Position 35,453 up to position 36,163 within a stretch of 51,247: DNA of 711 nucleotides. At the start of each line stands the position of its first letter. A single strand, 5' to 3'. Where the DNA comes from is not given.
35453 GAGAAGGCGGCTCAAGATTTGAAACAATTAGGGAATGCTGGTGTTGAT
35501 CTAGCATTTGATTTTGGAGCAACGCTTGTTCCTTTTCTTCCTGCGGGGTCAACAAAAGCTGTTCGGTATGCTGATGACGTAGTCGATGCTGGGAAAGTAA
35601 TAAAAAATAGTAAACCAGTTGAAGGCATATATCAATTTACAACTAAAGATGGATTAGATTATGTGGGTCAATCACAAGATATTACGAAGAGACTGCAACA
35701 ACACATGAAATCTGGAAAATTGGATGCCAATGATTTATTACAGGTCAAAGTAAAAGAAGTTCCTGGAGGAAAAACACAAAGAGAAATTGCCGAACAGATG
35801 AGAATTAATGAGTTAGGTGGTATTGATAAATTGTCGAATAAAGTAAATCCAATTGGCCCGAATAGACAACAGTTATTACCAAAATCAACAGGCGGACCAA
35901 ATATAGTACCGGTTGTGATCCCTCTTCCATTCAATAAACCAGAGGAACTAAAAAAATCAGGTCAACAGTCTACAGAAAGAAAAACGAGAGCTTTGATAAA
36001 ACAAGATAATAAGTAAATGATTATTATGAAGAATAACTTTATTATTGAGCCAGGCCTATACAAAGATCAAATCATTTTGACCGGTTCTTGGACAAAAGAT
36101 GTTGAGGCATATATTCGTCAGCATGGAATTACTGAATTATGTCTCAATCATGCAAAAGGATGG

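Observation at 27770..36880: Sec-dependent (WapA-like) Rhs polymorphic toxin with GIY-YIG nuclease tip and abutting LRR immunity candidate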

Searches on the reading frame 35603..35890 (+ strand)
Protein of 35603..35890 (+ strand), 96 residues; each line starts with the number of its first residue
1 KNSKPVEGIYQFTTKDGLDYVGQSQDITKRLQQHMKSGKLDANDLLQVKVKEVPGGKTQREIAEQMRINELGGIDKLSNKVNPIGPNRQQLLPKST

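Call 24: search_solved_structures(query=A1, max_evalue=10, show_alignments=3)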
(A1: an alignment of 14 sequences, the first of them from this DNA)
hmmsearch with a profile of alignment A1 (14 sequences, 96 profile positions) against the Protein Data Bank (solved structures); distinct sequences matched with E-value up to 10: 21.
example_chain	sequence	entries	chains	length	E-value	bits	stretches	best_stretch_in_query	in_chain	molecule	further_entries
1mk0_A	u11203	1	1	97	0.0022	22.1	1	7-38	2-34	Intron-associated endonuclease 1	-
1zns_A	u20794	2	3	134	0.0045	21.1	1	36-82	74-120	Colicin E7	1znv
2ivh_A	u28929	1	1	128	0.037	18.2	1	36-82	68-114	COLCIN-E7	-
1pt3_A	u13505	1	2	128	0.046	17.9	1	36-82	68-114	Colicin E7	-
3fbd_A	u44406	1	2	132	0.047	17.9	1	36-82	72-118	Colicin-E7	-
1mz8_B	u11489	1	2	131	0.047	17.9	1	36-82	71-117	Colicin E7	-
1m08_A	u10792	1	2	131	0.048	17.8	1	36-82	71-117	Colicin E7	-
3zfk_A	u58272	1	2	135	0.049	17.8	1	36-82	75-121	COLICIN-E7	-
1ln0_A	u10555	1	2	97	0.049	17.8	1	7-38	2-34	intron-associated endonuclease 1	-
2jb0_B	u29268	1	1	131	0.049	17.8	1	36-82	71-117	COLICIN E7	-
3gjn_B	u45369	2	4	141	0.068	17.3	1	36-82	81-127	Colicin-E7 | Colicin-E9 immunity protein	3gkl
7cei_B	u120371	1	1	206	0.1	16.8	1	36-82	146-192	PROTEIN (COLICIN E7 IMMUNITY PROTEIN)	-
2jaz_B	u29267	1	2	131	0.28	15.4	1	36-80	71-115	COLICIN E7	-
4yle_A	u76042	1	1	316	0.29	15.3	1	14-76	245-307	Periplasmic binding protein/LacI transcriptional regulator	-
2lwf_A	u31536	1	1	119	0.29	15.3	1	6-38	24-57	Monothiol glutaredoxin-S16, chloroplastic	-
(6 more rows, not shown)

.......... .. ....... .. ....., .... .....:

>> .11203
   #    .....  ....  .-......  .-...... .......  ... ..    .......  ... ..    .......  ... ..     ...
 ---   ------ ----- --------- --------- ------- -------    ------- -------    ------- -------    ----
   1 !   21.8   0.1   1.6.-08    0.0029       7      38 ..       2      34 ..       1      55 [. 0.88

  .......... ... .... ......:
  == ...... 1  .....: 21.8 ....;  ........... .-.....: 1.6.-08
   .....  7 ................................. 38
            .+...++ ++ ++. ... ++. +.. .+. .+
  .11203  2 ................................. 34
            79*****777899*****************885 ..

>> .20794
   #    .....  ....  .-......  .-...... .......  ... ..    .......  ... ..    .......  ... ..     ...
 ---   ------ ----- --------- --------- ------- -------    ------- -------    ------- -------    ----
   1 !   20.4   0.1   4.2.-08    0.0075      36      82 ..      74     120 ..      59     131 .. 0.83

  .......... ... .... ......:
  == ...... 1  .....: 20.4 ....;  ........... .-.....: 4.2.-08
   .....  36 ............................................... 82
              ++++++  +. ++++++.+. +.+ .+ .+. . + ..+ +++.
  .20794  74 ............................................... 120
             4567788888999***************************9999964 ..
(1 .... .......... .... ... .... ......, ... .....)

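Call 25: find_related_loci(query=A1, collection=genome_contigs, flank=4000)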
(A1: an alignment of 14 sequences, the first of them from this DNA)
Query A1 (95 aa) in genome_contigs; peptide patterns used: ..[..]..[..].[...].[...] (x = any residue, [..] = any of these).
232 stretches matched a pattern; 85 encode a relative of the query (tblastn E <= 1e-3); the best 80 are kept; 80 distinct loci.
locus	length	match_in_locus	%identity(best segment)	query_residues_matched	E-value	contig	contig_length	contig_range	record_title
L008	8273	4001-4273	58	3-93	5e-32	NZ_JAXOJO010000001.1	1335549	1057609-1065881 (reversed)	Sphingomonas sp. ZT3P38 Y660_1, whole genome shotgun sequence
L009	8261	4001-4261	60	7-93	4e-30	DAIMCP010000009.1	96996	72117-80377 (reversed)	MAG TPA_asm: Pyrinomonadaceae bacterium isolate CTOTU26094 NODE_35_length_96996_cov_7.131668, whole genome shotgun seque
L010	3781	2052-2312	62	4-92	1e-29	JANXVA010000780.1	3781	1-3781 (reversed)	MAG: Myxococcales bacterium isolate 340R_metabat_70 340R_k141_268171, whole genome shotgun sequence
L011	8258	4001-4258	59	7-92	2e-29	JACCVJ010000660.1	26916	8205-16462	MAG: Tatlockia sp. isolate MGR_bin123 SD2897-2912_k127_869533, whole genome shotgun sequence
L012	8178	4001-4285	58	4-92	3e-29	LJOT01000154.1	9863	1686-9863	MAG: Anabaena sp. CRKS33 550, whole genome shotgun sequence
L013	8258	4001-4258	60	7-94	7e-29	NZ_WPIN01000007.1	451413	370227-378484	Spirosoma arboris strain HMF4905 7, whole genome shotgun sequence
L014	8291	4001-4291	60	2-92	4e-28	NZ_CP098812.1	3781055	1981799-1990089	Parasalinivibrio latis strain TLL-SE01 chromosome 1, complete sequence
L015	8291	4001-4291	60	2-92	4e-28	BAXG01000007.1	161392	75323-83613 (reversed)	Photobacterium sp. JCM 19050 DNA, contig: JCM19050.contig00007, whole genome shotgun sequence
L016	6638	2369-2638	55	6-95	1e-27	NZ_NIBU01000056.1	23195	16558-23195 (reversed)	Xenorhabdus innexi strain DSM 16336 Xinn_56, whole genome shotgun sequence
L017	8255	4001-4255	59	6-92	1e-27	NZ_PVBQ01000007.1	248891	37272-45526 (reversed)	Sphingobacterium haloxyli strain 5JN-11 ZB100006, whole genome shotgun sequence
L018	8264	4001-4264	53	7-94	1e-27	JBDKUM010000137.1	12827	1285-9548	MAG: Phycisphaerales bacterium isolate 8_bin.133 c_000000579907, whole genome shotgun sequence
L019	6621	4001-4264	58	3-92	3e-27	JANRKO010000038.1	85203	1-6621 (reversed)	MAG: Polyangiaceae bacterium isolate bins.307 k141_1047407, whole genome shotgun sequence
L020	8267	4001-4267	57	4-94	4e-27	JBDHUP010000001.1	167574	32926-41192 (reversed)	MAG: Candidatus Paceibacteria bacterium isolate AS-MESO-3CA.90 NODE_310_length_167574_cov_5.166170, whole genome shotgun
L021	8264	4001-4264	55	7-94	8e-27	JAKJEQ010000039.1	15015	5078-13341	MAG: Planctomycetota bacterium isolate UR.bin163 NODE_39_length_15015_cov_2.632950, whole genome shotgun sequence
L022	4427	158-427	58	7-92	1e-26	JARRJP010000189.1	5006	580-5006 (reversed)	MAG: Reinekea sp. isolate Spart_023_MAG scaffold_1834, whole genome shotgun sequence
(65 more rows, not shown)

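Call 34: find_homologous_proteins(query=A1, max_evalue=0.00001)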
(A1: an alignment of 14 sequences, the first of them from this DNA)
Query A1 (14 sequences) (95 aa, profile of the alignment): 397 proteins with E <= 0.00001 among 2911 candidates; the best 120 are listed.
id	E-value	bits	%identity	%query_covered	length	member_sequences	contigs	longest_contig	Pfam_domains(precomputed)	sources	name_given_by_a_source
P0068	2.2e-36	142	63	95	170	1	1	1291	-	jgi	jgi:hypothetical protein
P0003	2.5e-36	142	59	92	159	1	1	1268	-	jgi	-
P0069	6.6e-36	141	64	91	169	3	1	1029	-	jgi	-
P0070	1.3e-35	140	59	87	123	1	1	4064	-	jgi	-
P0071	2.3e-35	139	63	91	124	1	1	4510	PF01541.31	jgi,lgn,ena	-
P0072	2.9e-35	139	64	91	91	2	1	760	PF01541.31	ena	-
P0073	4.3e-35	138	63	92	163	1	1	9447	-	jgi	jgi:hypothetical protein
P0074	7.9e-35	137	64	94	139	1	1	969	-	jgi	jgi:hypothetical protein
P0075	9.2e-35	137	55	97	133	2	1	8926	-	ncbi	-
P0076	1.8e-34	136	59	93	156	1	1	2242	-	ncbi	-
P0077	2.0e-34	136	60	97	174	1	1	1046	-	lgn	-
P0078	2.7e-34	136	63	92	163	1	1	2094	-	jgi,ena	jgi:hypothetical protein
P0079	3.0e-34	136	59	93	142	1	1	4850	PF01541.31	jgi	jgi:hypothetical protein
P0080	3.2e-34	135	63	91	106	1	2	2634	-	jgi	jgi:hypothetical protein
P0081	3.5e-34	135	62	89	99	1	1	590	-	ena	-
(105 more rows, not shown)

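Call 79: search_dna_similar(query=window:35603-35890:+, collection=plasmids, mode=protein, max_rows=12, max_evalue=0.000001)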
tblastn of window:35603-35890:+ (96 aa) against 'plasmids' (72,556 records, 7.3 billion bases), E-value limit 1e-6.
Records with a match: 1; places in all: 1; records where one place covers at least 80% of the query: 1.
Best place of each record, by identity: <60% 1.
By first word of the organism name: Ralstonia 1.
By predicted mobility (MOB-suite, as given by PLSDB): non-mobilizable 1.
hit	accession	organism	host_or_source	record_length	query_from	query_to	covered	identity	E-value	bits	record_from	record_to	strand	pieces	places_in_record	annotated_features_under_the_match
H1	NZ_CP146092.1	Ralstonia sp. RRA.1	-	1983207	7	92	90%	56.5%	6e-21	92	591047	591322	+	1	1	none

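Call 80: get_annotated_region(hit=H1, flank=6000)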
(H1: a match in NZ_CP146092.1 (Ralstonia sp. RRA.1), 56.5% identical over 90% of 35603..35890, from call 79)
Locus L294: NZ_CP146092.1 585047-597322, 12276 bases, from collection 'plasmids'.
description: Ralstonia sp. RRA.1 plasmid unnamed1, complete sequence
organism: Ralstonia sp. RRA.1 (NCBI taxid 3122075)
taxonomy: Bacteria; Pseudomonadota; Betaproteobacteria; Burkholderiales; Burkholderiaceae; Ralstonia; Ralstonia sp. RRA.1
host: -; source: -; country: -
typing (MOB-suite, as given by PLSDB): non-mobilizable
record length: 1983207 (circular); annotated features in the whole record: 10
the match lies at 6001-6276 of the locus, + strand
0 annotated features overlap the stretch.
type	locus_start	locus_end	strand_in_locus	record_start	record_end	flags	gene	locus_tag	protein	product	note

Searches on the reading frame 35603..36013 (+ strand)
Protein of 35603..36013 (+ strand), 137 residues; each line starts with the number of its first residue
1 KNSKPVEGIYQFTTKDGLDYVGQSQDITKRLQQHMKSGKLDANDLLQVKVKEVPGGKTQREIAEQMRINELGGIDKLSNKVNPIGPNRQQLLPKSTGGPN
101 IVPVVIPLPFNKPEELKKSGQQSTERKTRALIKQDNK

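Call 44: predict_structure(alignment_id=A2)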
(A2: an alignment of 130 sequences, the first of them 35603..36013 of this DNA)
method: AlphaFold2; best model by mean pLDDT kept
length: 137 residues; sequences in the alignment: 130
mean_pLDDT: 79.8   pTM: 0.61
mean pLDDT of the five models: 79.8, 78.8, 78.8, 77.9, 76.7
residues with pLDDT >= 90: 74; 70-90: 18; 50-70: 32; < 50: 13
segments of 3 or more residues with pLDDT < 50: 97-99, 117-122
pLDDT, mean of each block of 10 residues (from residue 1): 85 95 96 96 94 93 94 93 85 62 53 51 52 62
secondary structure, 60 per line:
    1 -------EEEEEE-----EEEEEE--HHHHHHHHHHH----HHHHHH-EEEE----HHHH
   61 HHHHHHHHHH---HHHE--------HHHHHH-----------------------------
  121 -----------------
elements in order: E8-13 E19-24 H27-37 H42-47 E49-52 H57-70 H86-91

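Call 47: fold_search(model_id=the predicted structure, library=pdb)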
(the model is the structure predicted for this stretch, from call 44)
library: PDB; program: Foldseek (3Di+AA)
matches with E <= 10: 173; with E <= 0.001: 0
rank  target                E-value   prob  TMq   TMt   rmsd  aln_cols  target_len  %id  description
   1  1ln0_B                5.3e-03  1.00  0.44  0.62   5.6        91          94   23  Structure of the Catalytic Domain of Homing Endonuclease I-TevI (released 2002-10-30)
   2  1yd6_D                3.2e-02  0.99  0.36  0.50   6.1        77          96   17  Crystal structure of the GIY-YIG N-terminal endonuclease domain of UvrC from Bacillus caldotenax (released 2005-03-01)
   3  1ln0_A                4.2e-02  1.00  0.43  0.61   5.7        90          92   23  Structure of the Catalytic Domain of Homing Endonuclease I-TevI (released 2002-10-30)
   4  1zg2_MODEL_1_A        3.5e-01  0.11  0.21  0.28  10.2        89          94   19  Solution NMR structure of the UPF0213 protein BH0048 from Bacillus halodurans. Northeast Structural Genomics t (released 2005-06-21)
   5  7ugw_B                9.6e-01  0.20  0.22  0.14   4.9        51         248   16  M. tuberculosis DNA gyrase cleavage core bound to DNA and evybactin (released 2022-08-17)
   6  5bs8_B                1.1e+00  0.20  0.22  0.14   4.9        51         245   16  Crystal structure of a topoisomerase II complex (released 2016-03-02)
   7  2zjt_A                1.2e+00  0.14  0.23  0.18   6.1        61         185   15  Crystal structure of dna gyrase B' domain sheds lights on the mechanism for T-segment navigation (released 2009-03-10)
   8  1mje_A                1.3e+00  0.10  0.17  0.05   6.3        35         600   14  STRUCTURE OF A BRCA2-DSS1-SSDNA COMPLEX (released 2002-09-27)
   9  1ywl_MODEL_1_A        1.9e+00  0.10  0.25  0.33   6.1        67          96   16  Solution NMR structure of the protein EF2693 from E. faecalis: Northeast Structural Genomics Consortium target (released 2005-03-29)
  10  3ig0                  2.0e+00  0.05  0.18  0.14  13.5        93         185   14  crystal structure of the second part of the Mycobacterium tuberculosis DNA gyrase reaction core: the TOPRIM domain at 2. (released 2010-07-28)
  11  5bs8_D                2.3e+00  0.11  0.21  0.13   5.2        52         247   12  Crystal structure of a topoisomerase II complex (released 2016-03-02)
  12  1wh2_MODEL_1_A        2.8e+00  0.07  0.21  0.32  11.2        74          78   12  Solution structure of the GYF domain of a hypothetical protein from Arabidopsis thaliana (released 2004-11-28)
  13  9foy_A                3.0e+00  0.11  0.23  0.05   4.9        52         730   13  Ternary complex of a Mycobacterium tuberculosis DNA gyrase core fusion with DNA and the inhibitor AMK32b (released 2024-08-07)
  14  2jvu_MODEL_1_A        3.0e+00  0.02  0.15  0.19   8.3        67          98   13  Solution Structure of Dispersin from Enteroaggregative Escherichia coli (released 2008-02-12)
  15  7bpm_MODEL_1_A        3.2e+00  0.07  0.20  0.34   8.7        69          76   10  Solution NMR structure of NF2; de novo designed protein with a novel fold (released 2021-03-24)
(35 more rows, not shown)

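Call 81: search_protein_representatives(alignment_id=A2)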
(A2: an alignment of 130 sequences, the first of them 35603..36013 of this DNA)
Query: 130 sequences, 158 profile positions. Proteins with E-value up to 0.001 (for the whole library): 1376; up to 1e-10: 759; up to 1e-30: 316. The best 150 are listed.
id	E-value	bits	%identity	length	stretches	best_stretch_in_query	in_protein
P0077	6.5e-50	185.6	-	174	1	43-147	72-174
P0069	1.4e-49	184.5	-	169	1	29-147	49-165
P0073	1.1e-48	181.7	-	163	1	37-149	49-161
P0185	1.5e-48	181.3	-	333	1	30-148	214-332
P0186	4.6e-48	179.6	-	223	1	46-147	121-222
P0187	5.8e-48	179.3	-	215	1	33-146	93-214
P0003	7.0e-48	179.0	-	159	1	23-150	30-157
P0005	8.9e-48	178.7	-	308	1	36-149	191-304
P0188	1.1e-47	178.4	-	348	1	46-148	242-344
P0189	1.8e-47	177.7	-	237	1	40-146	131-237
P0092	3.1e-47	177.0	-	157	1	33-147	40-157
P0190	4.5e-47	176.4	-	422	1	40-148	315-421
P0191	7.7e-47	175.7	-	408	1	46-147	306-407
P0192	1.1e-46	175.2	-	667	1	34-147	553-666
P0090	1.2e-46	175.1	-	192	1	33-147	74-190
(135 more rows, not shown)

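Call 82: search_protein_families(library=pfam, alignment_id=A2, max_evalue=0.01)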
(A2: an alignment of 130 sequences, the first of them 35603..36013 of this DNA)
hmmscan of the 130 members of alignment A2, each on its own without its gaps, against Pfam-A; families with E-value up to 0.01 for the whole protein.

A. member 1, window:35603-36013:+ (137 aa): 1 family
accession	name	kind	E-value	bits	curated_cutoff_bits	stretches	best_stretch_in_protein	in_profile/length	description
PF01541.30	GIY-YIG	-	1.7e-05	25.4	22.6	1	8-42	3-38/78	GIY-YIG catalytic domain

B. families by the number of members that match (of 130 scanned): 18 families
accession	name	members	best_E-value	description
PF01541.30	GIY-YIG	113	4.6e-08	GIY-YIG catalytic domain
PF14449.11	PT-TG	3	3e-09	Pre-toxin TG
PF00392.27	GntR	2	0.0045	Bacterial regulatory proteins, gntR family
PF25023.1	TEN_YD-shell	1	3.1e-22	Teneurin YD-shell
PF07591.16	PT-HINT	1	6.6e-18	Pretoxin HINT domain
PF05593.20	RHS_repeat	1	3.1e-09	RHS Repeat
PF05203.21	Hom_end_hint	1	2.2e-08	Hom_end-associated Hint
PF01079.26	Hint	1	3.4e-06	Hint module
PF15520.11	Ntox10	1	0.0001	Novel toxin 10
PF14890.11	Intein_splicing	1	0.00016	Intein splicing domain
PF20815.3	GIY_YIG_2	1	0.00067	GIY-YIG catalytic domain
PF23216.1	WH_CYT4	1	0.0024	Mitochondrial protein cyt-4, winged helix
PF03527.20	RHS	1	0.0025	RHS protein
PF16580.11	Astro_capsid_p2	1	0.0029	C-terminal tail of astrovirus capsid projection or spike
PF23545.1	Zn_ribbon_HMPTM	1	0.0038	HMPTM N-terminal zinc ribbon domain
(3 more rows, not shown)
